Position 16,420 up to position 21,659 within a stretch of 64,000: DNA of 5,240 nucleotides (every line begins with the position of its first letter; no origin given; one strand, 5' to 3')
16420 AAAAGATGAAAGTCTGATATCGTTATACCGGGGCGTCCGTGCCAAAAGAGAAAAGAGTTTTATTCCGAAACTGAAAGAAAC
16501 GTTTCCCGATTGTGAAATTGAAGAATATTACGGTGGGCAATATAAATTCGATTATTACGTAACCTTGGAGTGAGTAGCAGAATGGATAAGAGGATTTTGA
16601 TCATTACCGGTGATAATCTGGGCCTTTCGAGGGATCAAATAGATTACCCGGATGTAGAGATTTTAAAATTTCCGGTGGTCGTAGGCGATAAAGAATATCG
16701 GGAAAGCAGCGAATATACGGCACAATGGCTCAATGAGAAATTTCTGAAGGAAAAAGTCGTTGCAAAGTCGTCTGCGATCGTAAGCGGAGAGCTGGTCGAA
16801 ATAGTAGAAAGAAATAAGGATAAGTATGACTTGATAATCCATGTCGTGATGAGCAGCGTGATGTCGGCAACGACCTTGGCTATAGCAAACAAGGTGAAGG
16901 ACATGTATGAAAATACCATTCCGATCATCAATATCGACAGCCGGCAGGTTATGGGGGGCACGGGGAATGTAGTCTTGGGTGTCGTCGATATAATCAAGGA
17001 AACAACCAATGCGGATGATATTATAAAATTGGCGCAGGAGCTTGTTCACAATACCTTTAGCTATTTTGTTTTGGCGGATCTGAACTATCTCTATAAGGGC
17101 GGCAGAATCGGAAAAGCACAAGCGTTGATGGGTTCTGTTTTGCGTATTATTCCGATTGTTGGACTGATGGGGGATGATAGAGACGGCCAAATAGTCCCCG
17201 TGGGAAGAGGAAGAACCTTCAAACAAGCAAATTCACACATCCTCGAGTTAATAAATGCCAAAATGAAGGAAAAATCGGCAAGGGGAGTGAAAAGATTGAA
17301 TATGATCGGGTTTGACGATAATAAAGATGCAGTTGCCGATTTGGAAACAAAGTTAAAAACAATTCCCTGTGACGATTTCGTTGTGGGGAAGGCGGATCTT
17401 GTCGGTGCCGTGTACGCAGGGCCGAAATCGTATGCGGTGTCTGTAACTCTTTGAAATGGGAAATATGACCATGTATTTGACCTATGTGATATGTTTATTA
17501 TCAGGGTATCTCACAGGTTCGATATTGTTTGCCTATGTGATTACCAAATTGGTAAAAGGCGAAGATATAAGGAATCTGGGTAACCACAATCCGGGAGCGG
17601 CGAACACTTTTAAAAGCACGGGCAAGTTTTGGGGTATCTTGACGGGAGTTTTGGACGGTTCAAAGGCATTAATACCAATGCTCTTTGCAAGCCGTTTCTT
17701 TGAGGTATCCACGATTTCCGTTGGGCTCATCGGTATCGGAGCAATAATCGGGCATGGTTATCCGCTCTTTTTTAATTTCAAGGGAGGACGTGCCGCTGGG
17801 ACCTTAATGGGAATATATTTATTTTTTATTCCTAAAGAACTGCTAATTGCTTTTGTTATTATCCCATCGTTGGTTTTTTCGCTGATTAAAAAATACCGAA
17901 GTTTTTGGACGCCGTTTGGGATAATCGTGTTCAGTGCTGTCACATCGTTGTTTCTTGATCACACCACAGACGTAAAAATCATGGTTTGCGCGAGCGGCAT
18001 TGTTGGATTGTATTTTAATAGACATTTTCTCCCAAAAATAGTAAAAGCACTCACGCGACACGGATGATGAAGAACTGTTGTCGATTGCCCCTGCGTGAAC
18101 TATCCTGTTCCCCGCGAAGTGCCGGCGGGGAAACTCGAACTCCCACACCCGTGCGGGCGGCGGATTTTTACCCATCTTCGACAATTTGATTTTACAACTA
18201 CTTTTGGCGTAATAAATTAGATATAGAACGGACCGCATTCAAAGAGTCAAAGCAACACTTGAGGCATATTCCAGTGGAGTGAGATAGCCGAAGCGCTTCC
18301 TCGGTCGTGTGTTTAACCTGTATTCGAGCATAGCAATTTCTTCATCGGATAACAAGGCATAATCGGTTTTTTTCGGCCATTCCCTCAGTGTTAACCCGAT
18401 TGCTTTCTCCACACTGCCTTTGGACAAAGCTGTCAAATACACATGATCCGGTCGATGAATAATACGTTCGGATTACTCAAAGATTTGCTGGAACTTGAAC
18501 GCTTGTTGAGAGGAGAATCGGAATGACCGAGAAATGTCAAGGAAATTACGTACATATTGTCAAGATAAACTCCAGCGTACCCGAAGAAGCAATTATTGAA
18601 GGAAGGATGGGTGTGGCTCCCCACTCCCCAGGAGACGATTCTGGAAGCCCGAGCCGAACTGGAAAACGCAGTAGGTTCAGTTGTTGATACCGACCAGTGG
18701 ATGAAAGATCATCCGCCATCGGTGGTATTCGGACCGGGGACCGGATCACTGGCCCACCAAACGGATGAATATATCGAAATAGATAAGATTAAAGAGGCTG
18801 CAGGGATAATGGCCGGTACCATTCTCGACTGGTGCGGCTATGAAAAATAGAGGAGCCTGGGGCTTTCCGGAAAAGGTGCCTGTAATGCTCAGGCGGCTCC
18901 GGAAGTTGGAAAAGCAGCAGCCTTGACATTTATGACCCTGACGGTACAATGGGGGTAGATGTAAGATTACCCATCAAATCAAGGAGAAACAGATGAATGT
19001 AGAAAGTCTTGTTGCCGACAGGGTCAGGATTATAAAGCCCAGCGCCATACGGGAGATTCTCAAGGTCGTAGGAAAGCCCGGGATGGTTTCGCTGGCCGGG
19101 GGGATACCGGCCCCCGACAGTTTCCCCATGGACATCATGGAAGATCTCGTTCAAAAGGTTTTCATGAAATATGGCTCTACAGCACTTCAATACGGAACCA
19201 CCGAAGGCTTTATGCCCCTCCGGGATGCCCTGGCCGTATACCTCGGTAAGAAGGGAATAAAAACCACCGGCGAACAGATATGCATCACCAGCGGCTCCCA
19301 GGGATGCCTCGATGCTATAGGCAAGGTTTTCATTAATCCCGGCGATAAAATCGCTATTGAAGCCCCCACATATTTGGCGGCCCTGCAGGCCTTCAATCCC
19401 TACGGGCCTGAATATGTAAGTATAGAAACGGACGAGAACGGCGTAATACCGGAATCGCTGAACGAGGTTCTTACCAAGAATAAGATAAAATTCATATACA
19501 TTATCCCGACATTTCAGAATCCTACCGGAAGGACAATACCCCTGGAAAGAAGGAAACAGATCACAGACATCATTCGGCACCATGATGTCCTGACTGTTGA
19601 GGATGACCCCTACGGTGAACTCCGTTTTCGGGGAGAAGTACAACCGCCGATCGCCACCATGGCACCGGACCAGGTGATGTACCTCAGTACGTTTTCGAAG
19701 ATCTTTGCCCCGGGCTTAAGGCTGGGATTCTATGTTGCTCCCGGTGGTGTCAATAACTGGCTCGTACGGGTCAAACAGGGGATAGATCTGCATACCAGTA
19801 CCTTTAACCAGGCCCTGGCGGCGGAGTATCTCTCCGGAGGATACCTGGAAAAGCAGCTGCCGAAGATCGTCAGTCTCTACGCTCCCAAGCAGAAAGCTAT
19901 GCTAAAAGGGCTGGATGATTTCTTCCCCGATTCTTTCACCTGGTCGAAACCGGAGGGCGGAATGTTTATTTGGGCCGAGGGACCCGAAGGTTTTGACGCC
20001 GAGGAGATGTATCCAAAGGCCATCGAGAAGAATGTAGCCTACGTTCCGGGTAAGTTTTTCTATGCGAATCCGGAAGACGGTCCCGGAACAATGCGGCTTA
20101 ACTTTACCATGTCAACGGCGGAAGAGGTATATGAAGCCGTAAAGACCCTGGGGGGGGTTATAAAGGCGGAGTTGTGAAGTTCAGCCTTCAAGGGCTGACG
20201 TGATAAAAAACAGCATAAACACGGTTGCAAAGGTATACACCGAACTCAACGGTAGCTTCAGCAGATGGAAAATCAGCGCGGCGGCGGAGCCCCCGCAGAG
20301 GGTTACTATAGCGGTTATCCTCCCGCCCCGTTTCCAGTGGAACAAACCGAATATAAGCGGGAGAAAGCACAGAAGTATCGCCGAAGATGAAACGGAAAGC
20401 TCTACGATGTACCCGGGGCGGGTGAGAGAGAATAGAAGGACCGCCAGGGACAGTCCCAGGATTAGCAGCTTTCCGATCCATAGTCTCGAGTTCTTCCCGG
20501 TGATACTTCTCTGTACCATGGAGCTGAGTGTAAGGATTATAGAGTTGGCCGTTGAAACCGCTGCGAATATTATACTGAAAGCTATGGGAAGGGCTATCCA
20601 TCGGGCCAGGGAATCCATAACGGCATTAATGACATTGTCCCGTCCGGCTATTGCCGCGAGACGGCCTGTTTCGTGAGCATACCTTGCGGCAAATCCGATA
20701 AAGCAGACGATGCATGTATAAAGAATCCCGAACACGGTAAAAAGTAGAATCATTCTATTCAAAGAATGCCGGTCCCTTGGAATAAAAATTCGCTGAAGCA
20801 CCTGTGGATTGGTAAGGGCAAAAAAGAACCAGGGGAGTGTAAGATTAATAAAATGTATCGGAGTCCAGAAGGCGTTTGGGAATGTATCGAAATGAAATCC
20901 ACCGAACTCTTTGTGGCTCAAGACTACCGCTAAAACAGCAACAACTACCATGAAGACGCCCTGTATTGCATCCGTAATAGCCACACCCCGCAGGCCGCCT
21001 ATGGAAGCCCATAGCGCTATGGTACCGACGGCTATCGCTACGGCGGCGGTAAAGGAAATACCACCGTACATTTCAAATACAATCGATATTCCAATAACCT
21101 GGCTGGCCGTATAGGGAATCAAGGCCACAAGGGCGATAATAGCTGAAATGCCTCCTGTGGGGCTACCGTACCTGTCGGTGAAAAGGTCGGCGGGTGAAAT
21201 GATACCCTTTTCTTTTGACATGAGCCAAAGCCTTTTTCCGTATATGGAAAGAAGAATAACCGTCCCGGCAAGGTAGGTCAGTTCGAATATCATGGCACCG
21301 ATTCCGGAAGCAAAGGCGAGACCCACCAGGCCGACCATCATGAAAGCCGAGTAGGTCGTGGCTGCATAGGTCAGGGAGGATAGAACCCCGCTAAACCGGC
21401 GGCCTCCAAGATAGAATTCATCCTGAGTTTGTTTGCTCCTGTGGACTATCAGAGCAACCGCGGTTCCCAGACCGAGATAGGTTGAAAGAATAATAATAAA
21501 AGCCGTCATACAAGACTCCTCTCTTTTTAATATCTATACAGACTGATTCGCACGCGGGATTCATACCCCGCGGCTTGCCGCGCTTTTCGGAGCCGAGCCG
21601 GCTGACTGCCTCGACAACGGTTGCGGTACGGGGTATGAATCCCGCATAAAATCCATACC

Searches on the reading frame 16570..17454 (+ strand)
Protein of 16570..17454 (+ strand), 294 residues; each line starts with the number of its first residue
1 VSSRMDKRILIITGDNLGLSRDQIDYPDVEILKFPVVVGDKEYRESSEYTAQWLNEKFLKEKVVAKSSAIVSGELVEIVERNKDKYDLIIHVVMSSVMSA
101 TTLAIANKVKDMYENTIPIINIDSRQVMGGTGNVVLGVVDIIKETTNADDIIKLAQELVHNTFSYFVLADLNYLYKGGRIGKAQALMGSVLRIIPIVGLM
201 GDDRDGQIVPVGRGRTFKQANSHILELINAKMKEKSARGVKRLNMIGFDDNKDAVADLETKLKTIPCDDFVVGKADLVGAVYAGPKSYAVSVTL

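Call 11: search_protein_families(library=pfam, proteins=[window:16570-17454:+], max_evalue=0.00001)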
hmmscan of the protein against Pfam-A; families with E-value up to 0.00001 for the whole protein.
window:16570-17454:+ (294 aa): 1 family
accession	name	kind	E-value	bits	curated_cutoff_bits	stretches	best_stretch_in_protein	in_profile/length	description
PF02645.21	DegV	-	6e-48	164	27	1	9-292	2-277/280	Uncharacterised protein, DegV family COG1307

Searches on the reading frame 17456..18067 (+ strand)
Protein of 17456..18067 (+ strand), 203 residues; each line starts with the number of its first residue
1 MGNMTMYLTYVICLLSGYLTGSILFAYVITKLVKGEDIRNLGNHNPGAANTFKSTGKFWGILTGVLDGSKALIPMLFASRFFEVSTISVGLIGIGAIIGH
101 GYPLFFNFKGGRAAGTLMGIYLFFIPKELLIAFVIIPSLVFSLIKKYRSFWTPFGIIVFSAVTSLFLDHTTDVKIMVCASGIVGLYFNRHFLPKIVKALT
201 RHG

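Call 11: search_protein_families(library=pfam, proteins=[window:17456-18067:+], max_evalue=0.00001)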
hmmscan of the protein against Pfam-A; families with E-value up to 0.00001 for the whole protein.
window:17456-18067:+ (203 aa): 1 family
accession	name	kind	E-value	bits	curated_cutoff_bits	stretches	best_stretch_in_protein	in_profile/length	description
PF02660.20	G3P_acyltransf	-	3e-34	118.9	24.1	1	17-190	2-157/164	Glycerol-3-phosphate acyltransferase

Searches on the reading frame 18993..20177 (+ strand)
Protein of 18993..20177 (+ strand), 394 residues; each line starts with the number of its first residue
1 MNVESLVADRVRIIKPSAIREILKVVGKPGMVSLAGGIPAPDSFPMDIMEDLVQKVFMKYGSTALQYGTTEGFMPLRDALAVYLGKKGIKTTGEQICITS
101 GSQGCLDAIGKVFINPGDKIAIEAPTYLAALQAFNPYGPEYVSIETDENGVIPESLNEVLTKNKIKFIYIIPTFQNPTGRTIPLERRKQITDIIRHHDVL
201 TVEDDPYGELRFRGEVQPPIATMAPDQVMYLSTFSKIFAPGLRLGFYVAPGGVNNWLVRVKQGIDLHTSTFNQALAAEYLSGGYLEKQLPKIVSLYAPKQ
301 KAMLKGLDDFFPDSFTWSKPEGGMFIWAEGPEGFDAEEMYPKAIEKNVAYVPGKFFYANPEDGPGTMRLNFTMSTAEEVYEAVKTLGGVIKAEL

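Call 11: search_protein_families(library=pfam, proteins=[window:18993-20177:+], max_evalue=0.00001)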
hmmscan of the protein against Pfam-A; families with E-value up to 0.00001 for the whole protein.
window:18993-20177:+ (394 aa): 2 families
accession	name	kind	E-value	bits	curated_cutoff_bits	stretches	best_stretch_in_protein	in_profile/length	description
PF00155.27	Aminotran_1_2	-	6.8e-37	127.9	19.7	1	58-385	29-360/361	Aminotransferase class I and II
PF12897.13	Asp_aminotransf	-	2.8e-09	36.7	27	1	104-390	111-409/421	Aspartate amino-transferase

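Call 94: search_protein_families(library=ncbifam, proteins=[window:18993-20177:+], max_evalue=1e-10)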
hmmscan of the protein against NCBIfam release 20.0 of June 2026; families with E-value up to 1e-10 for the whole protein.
window:18993-20177:+ (394 aa): 52 families (the best 25 are shown)
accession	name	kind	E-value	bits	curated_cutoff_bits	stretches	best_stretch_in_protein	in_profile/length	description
NF052282.1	PLP_TF_PdxR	equivalog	3.2e-71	240.7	320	1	31-386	94-447/448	MocR-like pyridoxine biosynthesis transcription factor PdxR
NF052281.1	rhizopine_MocR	equivalog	1.6e-54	185.4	650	1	25-386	117-475/479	rhizopine catabolism transcriptional regulator MocR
NF052290.2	MocR_like_YczR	exception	1.4e-52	178.9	487.4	1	54-387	123-455/458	MocR-like transcription factor YczR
TIGR04461.1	endura_MppQ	equivalog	1.1e-49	169.5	540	1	25-375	8-365/392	enduracididine biosynthesis enzyme MppQ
NF052286.1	ecto_TF_EhuR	exception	5.7e-45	153.7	480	1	63-391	128-450/458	MocR-like ectoine utilization transcription factor EhuR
NF041364.1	GntC_guanitoxin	equivalog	3.7e-40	137.9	415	1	45-385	12-352/356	guanitoxin biosynthesis PLP-dependent (S)-gamma-hydroxy-L-arginine cyclodehydratase GntC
NF052285.1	GABA_TF_GabR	exception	3.2e-31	108.6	600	1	42-389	105-455/456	MocR-like transcriptional regulator GabR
NF005588.0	PRK07309.1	equivalog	1.2e-30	106.8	576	1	7-388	7-384/391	pyridoxal phosphate-dependent aminotransferase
NF005816.0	PRK07682.1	equivalog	4.7e-28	97.9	620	1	6-389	5-382/390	aminotransferase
NF005305.0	PRK06836.1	equivalog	1.5e-27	96.9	376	1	41-376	44-378/396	pyridoxal phosphate-dependent aminotransferase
TIGR03540.1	DapC_direct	equivalog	6.6e-27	94.4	593.25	1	23-386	21-380/383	LL-diaminopimelate aminotransferase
NF006229.0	PRK08361.1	equivalog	9.4e-26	90.7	624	1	6-385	9-383/391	aspartate aminotransferase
NF006756.0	PRK09276.1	subfamily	1.3e-25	90.1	507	1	36-386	36-382/387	LL-diaminopimelate aminotransferase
NF004770.0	PRK06108.1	subfamily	2.9e-24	85.6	422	1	5-391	11-393/396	pyridoxal phosphate-dependent aminotransferase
NF005817.0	PRK07683.1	equivalog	1.1e-23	83.6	575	1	4-385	2-376/387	aminotransferase A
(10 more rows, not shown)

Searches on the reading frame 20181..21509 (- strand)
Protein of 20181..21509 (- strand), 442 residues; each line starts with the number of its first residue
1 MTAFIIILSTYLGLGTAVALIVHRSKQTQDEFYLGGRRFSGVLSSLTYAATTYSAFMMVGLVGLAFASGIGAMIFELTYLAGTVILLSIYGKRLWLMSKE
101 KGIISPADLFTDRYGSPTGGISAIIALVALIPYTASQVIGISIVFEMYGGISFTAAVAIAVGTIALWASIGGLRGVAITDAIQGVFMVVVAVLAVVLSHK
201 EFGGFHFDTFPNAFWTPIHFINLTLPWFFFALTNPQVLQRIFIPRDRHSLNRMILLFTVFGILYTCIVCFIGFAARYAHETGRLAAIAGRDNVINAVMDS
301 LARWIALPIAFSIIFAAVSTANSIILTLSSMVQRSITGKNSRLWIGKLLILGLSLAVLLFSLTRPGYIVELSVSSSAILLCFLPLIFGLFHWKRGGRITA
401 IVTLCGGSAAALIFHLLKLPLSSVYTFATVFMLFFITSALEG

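Call 11: search_protein_families(library=pfam, proteins=[window:20181-21509:-], max_evalue=0.00001)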
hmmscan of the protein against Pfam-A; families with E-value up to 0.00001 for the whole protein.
window:20181-21509:- (442 aa): 1 family
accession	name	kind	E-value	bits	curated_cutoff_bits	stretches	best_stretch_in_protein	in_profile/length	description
PF00474.23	SSF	-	7.6e-27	94.6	22.8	1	32-334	1-322/406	Sodium:solute symporter family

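Call 94: search_protein_families(library=ncbifam, proteins=[window:20181-21509:-], max_evalue=1e-10)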
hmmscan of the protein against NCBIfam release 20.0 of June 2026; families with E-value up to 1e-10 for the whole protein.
window:20181-21509:- (442 aa): 7 families
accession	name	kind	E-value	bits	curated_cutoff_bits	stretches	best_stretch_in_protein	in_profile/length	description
TIGR02119.1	panF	equivalog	5e-25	88.5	328.05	1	4-436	7-459/471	sodium/pantothenate symporter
TIGR00813.1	sss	superfamily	2.1e-23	83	184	1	32-205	1-171/411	sodium/solute symporter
TIGR02121.1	Na_Pro_sym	equivalog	7.7e-19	67.8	515.5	1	3-433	2-457/488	sodium/proline symporter PutP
TIGR03648.1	Na_symport_lg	subfamily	3.1e-16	58.9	320.75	1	16-200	13-192/547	VC_2705 family sodium/solute symporter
NF046076.1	monocarbox_MctP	equivalog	4.7e-15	55.2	625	1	5-279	6-297/481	monocarboxylate uptake permease MctP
NF007790.0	PRK10484.1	equivalog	2.7e-12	46.3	401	0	12-203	10-213/527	solute:sodium symporter family transporter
NF011948.0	PRK15419.1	equivalog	1.2e-11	44.2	955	1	11-414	14-444/502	sodium/proline symporter PutP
